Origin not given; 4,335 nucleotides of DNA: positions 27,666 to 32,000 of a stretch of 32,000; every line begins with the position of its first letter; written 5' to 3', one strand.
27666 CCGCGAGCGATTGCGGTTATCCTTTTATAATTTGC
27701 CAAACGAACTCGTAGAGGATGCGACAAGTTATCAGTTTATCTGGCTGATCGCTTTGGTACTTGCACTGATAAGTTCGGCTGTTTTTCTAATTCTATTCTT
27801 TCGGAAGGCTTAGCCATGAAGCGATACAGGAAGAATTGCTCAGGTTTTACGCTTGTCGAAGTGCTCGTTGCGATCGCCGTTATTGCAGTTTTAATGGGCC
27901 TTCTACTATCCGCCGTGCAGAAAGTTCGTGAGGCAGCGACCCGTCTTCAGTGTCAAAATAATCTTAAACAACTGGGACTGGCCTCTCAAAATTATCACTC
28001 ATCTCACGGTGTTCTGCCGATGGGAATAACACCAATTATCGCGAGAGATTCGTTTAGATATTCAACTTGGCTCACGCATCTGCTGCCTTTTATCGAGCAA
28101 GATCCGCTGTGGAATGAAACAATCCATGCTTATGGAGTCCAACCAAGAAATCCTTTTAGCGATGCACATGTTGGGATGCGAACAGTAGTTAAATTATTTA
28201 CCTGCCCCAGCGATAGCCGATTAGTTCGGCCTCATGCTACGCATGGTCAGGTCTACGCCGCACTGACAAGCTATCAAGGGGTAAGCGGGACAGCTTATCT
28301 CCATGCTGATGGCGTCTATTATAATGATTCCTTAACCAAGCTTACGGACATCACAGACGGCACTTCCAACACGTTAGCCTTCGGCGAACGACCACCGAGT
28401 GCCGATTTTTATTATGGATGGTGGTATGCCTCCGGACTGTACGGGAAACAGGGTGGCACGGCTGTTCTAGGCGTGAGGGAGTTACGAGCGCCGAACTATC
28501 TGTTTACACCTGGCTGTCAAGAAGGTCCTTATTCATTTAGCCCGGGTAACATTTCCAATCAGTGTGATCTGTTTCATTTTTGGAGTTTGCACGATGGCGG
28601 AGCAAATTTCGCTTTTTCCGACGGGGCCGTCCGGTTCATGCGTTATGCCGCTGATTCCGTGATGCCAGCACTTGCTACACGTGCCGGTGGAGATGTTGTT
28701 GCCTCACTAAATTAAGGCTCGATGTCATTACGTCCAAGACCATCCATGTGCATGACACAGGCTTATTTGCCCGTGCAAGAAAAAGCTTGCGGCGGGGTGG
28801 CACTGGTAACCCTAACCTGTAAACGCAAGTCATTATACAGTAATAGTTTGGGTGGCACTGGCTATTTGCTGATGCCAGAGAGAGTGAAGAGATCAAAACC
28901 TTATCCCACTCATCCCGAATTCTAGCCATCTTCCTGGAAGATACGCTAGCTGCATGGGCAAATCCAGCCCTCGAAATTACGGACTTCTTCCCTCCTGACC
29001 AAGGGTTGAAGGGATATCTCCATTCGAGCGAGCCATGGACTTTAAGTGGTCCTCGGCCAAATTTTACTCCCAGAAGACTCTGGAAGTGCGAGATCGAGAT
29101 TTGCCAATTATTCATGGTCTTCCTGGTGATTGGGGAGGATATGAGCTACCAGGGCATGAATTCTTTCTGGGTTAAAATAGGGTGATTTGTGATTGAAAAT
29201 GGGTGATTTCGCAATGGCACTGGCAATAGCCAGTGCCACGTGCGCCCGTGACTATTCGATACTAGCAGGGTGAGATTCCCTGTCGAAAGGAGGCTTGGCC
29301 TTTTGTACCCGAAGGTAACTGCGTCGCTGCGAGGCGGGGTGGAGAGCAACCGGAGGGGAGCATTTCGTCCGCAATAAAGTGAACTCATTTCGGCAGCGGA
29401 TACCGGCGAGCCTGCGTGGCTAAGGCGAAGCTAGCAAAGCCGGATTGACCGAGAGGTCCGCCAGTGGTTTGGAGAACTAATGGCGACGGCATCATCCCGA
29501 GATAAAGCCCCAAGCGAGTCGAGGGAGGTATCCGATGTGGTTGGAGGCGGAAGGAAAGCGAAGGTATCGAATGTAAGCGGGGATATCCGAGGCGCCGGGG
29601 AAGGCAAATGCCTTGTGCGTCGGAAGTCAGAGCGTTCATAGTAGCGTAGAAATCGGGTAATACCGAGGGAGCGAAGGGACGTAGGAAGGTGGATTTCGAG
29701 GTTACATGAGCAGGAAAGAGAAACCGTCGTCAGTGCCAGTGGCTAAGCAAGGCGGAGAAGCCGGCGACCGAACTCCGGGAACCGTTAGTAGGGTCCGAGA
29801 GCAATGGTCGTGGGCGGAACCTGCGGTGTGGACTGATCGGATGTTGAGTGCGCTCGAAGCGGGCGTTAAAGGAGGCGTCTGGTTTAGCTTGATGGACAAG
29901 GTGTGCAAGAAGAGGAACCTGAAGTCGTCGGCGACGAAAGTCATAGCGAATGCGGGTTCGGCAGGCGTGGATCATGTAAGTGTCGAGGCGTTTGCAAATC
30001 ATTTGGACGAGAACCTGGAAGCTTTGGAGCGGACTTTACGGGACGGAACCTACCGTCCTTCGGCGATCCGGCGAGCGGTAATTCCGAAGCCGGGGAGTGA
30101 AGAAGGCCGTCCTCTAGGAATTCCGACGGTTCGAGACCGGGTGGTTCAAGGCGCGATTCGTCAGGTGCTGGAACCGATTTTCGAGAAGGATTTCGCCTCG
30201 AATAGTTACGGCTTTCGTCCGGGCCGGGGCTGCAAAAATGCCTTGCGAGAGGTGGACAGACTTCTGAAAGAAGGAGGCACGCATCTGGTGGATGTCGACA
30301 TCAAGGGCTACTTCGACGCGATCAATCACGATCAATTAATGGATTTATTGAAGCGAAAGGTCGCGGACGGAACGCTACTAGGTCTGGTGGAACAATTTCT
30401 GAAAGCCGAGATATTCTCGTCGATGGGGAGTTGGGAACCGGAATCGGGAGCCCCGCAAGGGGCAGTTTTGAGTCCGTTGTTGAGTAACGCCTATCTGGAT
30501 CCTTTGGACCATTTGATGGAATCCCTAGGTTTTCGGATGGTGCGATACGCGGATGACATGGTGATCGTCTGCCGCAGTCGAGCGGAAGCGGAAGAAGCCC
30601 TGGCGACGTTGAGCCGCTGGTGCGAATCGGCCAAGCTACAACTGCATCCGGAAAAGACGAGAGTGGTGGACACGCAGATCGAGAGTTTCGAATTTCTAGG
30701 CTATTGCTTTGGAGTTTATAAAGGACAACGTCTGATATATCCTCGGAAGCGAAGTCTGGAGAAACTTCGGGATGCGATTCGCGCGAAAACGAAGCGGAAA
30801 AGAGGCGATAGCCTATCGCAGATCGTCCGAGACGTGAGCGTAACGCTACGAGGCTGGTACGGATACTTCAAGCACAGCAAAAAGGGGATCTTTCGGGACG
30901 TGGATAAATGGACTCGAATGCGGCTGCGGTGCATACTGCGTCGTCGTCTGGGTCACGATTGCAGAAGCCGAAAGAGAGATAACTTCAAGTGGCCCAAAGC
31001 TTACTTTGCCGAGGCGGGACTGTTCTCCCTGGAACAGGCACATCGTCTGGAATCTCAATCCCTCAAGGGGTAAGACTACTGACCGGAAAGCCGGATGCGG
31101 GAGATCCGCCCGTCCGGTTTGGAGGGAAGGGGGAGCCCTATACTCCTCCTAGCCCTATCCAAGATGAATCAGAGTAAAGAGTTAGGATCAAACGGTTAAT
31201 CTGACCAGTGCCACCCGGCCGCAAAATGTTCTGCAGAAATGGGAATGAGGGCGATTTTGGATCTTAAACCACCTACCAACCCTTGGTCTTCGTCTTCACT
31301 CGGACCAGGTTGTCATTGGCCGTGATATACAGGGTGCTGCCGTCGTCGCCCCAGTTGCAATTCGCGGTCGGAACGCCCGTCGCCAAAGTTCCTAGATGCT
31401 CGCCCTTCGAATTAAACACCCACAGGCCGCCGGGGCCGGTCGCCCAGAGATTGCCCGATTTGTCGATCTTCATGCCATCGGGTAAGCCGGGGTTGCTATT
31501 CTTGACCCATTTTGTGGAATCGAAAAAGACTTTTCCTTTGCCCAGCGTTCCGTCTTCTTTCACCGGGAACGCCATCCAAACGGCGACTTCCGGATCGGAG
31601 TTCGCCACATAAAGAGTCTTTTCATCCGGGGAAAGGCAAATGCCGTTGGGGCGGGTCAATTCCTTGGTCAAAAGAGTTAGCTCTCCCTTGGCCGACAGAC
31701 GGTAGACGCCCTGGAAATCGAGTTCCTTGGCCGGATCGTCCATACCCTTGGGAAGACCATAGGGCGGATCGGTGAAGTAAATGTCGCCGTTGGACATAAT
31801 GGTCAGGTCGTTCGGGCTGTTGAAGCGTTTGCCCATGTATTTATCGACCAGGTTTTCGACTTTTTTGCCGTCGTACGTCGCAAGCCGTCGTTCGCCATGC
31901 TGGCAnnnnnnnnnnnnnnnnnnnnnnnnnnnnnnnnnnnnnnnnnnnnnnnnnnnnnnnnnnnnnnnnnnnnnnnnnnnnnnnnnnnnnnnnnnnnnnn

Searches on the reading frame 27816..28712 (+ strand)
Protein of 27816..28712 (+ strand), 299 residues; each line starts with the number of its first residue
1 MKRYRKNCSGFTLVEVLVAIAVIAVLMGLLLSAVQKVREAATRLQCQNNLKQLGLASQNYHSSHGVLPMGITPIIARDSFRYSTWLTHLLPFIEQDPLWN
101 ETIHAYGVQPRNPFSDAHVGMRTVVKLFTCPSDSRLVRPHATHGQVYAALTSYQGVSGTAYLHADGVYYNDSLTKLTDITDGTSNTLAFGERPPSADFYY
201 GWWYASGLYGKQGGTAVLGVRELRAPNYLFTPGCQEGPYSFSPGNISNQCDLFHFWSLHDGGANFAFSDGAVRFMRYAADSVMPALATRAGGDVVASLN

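Call 14: search_protein_families(library=pfam, proteins=[window:27816-28712:+], max_evalue=0.001)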
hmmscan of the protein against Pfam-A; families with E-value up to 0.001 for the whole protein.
window:27816-28712:+ (299 aa): 2 families
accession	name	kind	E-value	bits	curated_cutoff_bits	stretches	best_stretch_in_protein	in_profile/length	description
PF07596.16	SBP_bac_10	-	1.7e-40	140.2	23.3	1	35-280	1-266/268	Protein of unknown function (DUF1559)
PF07963.17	N_methyl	-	2.8e-09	36.6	21.2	1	5-31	1-27/27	Prokaryotic N-terminal methylation motif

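Call 67: search_protein_families(library=padloc, proteins=[window:27816-28712:+], max_evalue=0.001)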
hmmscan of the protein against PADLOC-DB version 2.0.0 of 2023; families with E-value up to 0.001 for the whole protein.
window:27816-28712:+ (299 aa): 0 families

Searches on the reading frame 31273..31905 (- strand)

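Call 52: search_protein_families(library=pfam, proteins=[window:31273-31905:-], max_evalue=0.0001)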
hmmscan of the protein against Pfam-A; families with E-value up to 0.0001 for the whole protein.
window:31273-31905:- (210 aa): 2 families
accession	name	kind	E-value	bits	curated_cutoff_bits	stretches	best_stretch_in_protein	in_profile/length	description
PF08450.18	SGL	-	1.6e-32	113.5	26.3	1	4-196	60-244/246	SMP-30/Gluconolactonase/LRE-like region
PF01436.27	NHL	-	7.3e-06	26.2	20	0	28-45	1-18/28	NHL repeat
